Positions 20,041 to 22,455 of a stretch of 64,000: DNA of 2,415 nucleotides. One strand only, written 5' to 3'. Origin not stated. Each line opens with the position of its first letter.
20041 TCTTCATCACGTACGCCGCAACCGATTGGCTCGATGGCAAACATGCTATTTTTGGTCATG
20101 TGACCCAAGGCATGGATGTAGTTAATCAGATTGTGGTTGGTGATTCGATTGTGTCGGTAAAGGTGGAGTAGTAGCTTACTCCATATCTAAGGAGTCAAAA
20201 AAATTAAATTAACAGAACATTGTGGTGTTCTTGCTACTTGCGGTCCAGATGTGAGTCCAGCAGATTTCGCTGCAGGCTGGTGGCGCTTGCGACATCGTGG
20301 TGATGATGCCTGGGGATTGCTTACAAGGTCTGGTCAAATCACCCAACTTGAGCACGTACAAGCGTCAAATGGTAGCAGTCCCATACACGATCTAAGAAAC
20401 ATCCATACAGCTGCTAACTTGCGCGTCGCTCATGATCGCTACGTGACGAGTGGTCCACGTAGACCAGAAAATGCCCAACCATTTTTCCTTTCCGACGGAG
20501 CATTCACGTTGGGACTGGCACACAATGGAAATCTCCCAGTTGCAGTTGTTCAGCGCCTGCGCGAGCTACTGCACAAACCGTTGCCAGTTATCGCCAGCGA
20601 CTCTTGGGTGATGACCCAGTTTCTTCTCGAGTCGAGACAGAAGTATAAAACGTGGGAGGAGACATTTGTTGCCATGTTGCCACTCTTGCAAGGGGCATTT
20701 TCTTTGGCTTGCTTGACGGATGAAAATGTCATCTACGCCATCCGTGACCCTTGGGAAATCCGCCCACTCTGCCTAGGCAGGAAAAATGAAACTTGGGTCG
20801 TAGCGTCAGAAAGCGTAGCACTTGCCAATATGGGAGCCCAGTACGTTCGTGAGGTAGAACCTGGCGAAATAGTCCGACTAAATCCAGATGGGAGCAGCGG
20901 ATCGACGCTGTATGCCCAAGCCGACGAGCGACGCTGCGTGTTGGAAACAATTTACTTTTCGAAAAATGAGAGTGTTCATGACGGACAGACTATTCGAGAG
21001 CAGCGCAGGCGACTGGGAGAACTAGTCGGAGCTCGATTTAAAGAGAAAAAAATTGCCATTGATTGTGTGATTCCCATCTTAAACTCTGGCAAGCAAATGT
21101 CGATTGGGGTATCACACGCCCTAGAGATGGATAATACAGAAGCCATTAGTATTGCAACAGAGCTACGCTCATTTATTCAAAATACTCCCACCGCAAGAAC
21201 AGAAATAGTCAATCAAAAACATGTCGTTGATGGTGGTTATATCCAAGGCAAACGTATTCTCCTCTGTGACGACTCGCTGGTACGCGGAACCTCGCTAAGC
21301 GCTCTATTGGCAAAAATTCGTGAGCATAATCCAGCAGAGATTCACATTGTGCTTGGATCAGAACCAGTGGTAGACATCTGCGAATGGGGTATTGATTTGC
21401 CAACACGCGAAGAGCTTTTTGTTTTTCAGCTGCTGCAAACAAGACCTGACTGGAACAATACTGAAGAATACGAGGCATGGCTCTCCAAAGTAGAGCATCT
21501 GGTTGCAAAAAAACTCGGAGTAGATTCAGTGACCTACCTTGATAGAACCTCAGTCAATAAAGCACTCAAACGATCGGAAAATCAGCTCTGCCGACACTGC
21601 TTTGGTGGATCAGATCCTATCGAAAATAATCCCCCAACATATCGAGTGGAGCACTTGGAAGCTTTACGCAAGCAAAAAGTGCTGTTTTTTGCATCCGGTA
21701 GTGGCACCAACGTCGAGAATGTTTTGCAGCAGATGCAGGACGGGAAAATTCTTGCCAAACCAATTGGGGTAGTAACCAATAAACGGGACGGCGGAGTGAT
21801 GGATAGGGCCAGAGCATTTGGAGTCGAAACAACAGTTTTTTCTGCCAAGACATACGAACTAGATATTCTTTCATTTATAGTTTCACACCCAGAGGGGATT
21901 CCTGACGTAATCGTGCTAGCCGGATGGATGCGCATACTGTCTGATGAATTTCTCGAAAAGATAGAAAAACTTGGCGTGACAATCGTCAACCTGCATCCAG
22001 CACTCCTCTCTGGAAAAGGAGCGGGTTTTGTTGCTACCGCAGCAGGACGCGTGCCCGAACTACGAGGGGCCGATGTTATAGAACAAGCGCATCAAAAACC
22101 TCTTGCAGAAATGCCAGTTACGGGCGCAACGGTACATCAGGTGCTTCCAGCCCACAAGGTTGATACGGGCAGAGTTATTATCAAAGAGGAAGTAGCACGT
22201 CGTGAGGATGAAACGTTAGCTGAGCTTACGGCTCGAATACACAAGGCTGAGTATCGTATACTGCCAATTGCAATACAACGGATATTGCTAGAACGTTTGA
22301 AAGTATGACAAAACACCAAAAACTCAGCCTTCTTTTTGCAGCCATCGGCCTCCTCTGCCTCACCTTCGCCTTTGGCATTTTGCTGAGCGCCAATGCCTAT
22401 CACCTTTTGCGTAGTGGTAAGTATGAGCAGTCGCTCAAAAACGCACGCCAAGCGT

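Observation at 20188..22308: PurF::PurN fusion whose catalytic N-terminal Cys is encoded upstream of any canonical start codon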

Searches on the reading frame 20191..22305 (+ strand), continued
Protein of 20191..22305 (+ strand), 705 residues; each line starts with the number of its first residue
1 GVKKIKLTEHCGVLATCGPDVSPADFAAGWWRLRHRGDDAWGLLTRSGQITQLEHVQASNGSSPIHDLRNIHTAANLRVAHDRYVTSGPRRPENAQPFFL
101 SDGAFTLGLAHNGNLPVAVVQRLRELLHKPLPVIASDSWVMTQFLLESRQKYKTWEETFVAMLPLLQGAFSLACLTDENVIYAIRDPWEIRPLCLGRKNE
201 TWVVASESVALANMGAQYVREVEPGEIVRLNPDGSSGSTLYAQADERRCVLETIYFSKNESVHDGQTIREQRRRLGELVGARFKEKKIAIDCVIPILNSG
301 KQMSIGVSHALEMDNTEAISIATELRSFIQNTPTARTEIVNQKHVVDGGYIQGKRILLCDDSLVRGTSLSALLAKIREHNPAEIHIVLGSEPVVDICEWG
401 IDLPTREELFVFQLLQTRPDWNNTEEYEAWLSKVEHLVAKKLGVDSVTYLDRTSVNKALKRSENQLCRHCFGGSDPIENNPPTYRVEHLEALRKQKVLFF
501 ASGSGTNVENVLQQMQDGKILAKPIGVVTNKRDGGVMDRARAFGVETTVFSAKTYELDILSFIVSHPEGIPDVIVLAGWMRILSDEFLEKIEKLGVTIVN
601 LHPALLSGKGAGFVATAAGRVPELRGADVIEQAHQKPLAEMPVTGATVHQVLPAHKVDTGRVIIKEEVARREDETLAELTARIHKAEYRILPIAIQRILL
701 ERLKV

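Call 57: find_encoding_contigs(protein=P0012, flank=10000, max_places=1)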
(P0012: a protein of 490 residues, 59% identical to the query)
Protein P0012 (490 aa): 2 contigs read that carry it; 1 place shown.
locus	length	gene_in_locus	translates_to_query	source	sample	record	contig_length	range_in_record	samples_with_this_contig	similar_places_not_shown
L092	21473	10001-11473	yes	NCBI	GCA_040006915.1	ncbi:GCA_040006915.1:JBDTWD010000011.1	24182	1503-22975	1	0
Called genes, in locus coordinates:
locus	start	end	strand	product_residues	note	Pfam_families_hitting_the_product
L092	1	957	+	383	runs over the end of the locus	PF01555:N6_N4_Mtase (faint), PF01170:UPF0020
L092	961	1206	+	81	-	PF01016:Ribosomal_L27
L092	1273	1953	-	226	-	PF05050:Methyltransf_21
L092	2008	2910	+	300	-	PF02195:ParB_N, PF08535:KorB (faint), PF17762:HTH_ParB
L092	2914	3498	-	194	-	PF10502:Peptidase_S26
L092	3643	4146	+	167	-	-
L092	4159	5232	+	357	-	PF01300:Sua5_yciO_yrdC, PF02367:TsaE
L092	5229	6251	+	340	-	PF02543:Carbam_trans_N (faint), PF00814:TsaD, PF22521:HypF_C_2 (faint)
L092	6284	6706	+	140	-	-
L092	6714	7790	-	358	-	PF01207:Dus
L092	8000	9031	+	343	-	PF13439:Glyco_transf_4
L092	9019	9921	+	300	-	PF00535:Glycos_transf_2, PF10111:Glyco_tranf_2_2 (weak), PF13641:Glyco_tranf_2_3 (weak), PF13506:Glyco_transf_21 (faint)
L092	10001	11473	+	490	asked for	PF13522:GATase_6, PF13537:GATase_7, PF00156:Pribosyltran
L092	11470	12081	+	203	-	PF00156:Pribosyltran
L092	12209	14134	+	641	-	PF02705:K_trans, PF22776:K_trans_C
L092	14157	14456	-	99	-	-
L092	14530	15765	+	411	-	PF01943:Polysacc_synt, PF13440:Polysacc_synt_3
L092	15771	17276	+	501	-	PF13231:PMT_2 (weak)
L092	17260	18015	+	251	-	PF00535:Glycos_transf_2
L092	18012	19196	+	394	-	PF04932:Wzy_C (weak)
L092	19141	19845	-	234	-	PF09136:Glucodextran_B (weak)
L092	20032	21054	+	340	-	PF06849:DUF1246, PF02655:ATP-grasp_3 (weak), PF06973:DUF1297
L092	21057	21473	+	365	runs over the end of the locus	PF06849:DUF1246, PF06973:DUF1297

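Call 58: fold_search(model_id=the predicted structure, library=pdb)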
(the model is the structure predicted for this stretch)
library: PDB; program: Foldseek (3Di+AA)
matches with E <= 10: 1724; with E <= 0.001: 180
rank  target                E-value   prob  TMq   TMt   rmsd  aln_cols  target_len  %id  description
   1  1gph_1                4.1e-31  1.00  0.57  0.83   3.8       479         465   27  STRUCTURE OF THE ALLOSTERIC REGULATORY ENZYME OF PURINE BIOSYNTHESIS (released 1994-07-31)
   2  1ao0_A                4.3e-31  1.00  0.56  0.84   3.9       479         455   27  GLUTAMINE PHOSPHORIBOSYLPYROPHOSPHATE (PRPP) AMIDOTRANSFERASE FROM B. SUBTILIS COMPLEXED WITH ADP AND GMP (released 1997-11-12)
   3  8w7d_D                1.1e-29  1.00  0.56  0.82   3.8       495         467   22  Crystal structure of EcPPAT-FR901483 complex (released 2023-12-13)
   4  1ecf_B                1.2e-29  1.00  0.57  0.78   4.2       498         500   23  ESCHERICHIA COLI GLUTAMINE PHOSPHORIBOSYLPYROPHOSPHATE (PRPP) AMIDOTRANSFERASE (released 1996-11-08)
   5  8w7d_C                1.6e-29  1.00  0.55  0.82   3.7       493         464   23  Crystal structure of EcPPAT-FR901483 complex (released 2023-12-13)
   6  6lbp_A                2.2e-29  1.00  0.57  0.85   4.1       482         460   28  Structure of the Glutamine Phosphoribosylpyrophosphate Amidotransferase from Arabidopsis thaliana (released 2020-04-29)
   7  8w7d_A                2.3e-29  1.00  0.56  0.82   3.8       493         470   23  Crystal structure of EcPPAT-FR901483 complex (released 2023-12-13)
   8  1ecb_A                4.1e-29  1.00  0.57  0.82   4.1       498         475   22  ESCHERICHIA COLI GLUTAMINE PHOSPHORIBOSYLPYROPHOSPHATE (PRPP) AMIDOTRANSFERASE COMPLEXED WITH 2 GMP, 1 MG PER SUBUNIT (released 1998-04-15)
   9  1ecb_D                4.4e-29  1.00  0.55  0.79   3.5       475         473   23  ESCHERICHIA COLI GLUTAMINE PHOSPHORIBOSYLPYROPHOSPHATE (PRPP) AMIDOTRANSFERASE COMPLEXED WITH 2 GMP, 1 MG PER SUBUNIT (released 1998-04-15)
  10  6czf_A                4.6e-29  1.00  0.55  0.77   4.1       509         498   23  The structure of E. coli PurF in complex with ppGpp-Mg (released 2018-10-10)
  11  1ecb_C                5.4e-29  1.00  0.56  0.80   5.4       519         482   23  ESCHERICHIA COLI GLUTAMINE PHOSPHORIBOSYLPYROPHOSPHATE (PRPP) AMIDOTRANSFERASE COMPLEXED WITH 2 GMP, 1 MG PER SUBUNIT (released 1998-04-15)
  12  1ecf_A                7.9e-29  1.00  0.55  0.77   3.9       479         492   23  ESCHERICHIA COLI GLUTAMINE PHOSPHORIBOSYLPYROPHOSPHATE (PRPP) AMIDOTRANSFERASE (released 1996-11-08)
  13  8w7d_B                1.2e-28  1.00  0.57  0.84   3.1       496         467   22  Crystal structure of EcPPAT-FR901483 complex (released 2023-12-13)
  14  6ott_A                1.2e-28  1.00  0.55  0.77   4.2       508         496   22  Structure of PurF in complex with ppApp (released 2019-11-06)
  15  6czf_B                1.9e-28  1.00  0.55  0.77   4.4       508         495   23  The structure of E. coli PurF in complex with ppGpp-Mg (released 2018-10-10)
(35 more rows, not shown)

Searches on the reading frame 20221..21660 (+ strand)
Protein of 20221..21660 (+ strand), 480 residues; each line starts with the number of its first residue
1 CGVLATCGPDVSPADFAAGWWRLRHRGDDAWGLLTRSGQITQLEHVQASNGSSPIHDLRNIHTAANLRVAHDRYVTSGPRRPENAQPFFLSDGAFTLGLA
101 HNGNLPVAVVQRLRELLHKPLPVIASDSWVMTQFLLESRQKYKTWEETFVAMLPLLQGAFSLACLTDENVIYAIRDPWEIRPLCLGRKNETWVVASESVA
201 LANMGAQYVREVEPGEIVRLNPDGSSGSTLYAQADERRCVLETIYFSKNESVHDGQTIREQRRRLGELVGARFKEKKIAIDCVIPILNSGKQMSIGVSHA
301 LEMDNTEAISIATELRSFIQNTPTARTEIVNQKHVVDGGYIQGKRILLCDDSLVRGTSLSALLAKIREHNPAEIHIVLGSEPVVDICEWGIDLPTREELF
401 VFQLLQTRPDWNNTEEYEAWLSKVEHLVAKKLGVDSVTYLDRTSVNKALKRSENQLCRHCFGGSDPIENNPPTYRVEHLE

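Call 32: search_solved_structures(query=window:20221-21660:+, max_evalue=1e-10, show_alignments=2)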
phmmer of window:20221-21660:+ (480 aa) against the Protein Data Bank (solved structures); distinct sequences matched with E-value up to 1e-10: 8.
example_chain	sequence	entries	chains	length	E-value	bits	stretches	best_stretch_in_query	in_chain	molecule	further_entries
1ao0_A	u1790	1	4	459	9.1e-51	176.3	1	1-401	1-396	GLUTAMINE PHOSPHORIBOSYLPYROPHOSPHATE AMIDOTRANSFERASE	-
1gph_1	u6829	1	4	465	1.1e-50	176.1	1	1-401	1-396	GLUTAMINE PHOSPHORIBOSYL-PYROPHOSPHATE AMIDOTRANSFERASE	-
6lbp_A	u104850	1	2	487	1e-47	166.2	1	1-463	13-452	Amidophosphoribosyltransferase 2, chloroplastic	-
9q0n_A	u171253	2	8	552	4.3e-43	151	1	17-418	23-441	Amidophosphoribosyltransferase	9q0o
9q0m_A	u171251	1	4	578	5.2e-43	150.7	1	17-418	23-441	Amidophosphoribosyltransferase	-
6czf_A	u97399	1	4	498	3.9e-36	128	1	19-400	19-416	Amidophosphoribosyltransferase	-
1ecb_A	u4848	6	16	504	4.1e-36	128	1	19-400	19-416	GLUTAMINE PHOSPHORIBOSYLPYROPHOSPHATE AMIDOTRANSFERASE | Amidophosphoribosyltransferase, PurF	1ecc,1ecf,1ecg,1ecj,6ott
8w7d_A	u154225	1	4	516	4.4e-36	127.9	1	19-400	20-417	Amidophosphoribosyltransferase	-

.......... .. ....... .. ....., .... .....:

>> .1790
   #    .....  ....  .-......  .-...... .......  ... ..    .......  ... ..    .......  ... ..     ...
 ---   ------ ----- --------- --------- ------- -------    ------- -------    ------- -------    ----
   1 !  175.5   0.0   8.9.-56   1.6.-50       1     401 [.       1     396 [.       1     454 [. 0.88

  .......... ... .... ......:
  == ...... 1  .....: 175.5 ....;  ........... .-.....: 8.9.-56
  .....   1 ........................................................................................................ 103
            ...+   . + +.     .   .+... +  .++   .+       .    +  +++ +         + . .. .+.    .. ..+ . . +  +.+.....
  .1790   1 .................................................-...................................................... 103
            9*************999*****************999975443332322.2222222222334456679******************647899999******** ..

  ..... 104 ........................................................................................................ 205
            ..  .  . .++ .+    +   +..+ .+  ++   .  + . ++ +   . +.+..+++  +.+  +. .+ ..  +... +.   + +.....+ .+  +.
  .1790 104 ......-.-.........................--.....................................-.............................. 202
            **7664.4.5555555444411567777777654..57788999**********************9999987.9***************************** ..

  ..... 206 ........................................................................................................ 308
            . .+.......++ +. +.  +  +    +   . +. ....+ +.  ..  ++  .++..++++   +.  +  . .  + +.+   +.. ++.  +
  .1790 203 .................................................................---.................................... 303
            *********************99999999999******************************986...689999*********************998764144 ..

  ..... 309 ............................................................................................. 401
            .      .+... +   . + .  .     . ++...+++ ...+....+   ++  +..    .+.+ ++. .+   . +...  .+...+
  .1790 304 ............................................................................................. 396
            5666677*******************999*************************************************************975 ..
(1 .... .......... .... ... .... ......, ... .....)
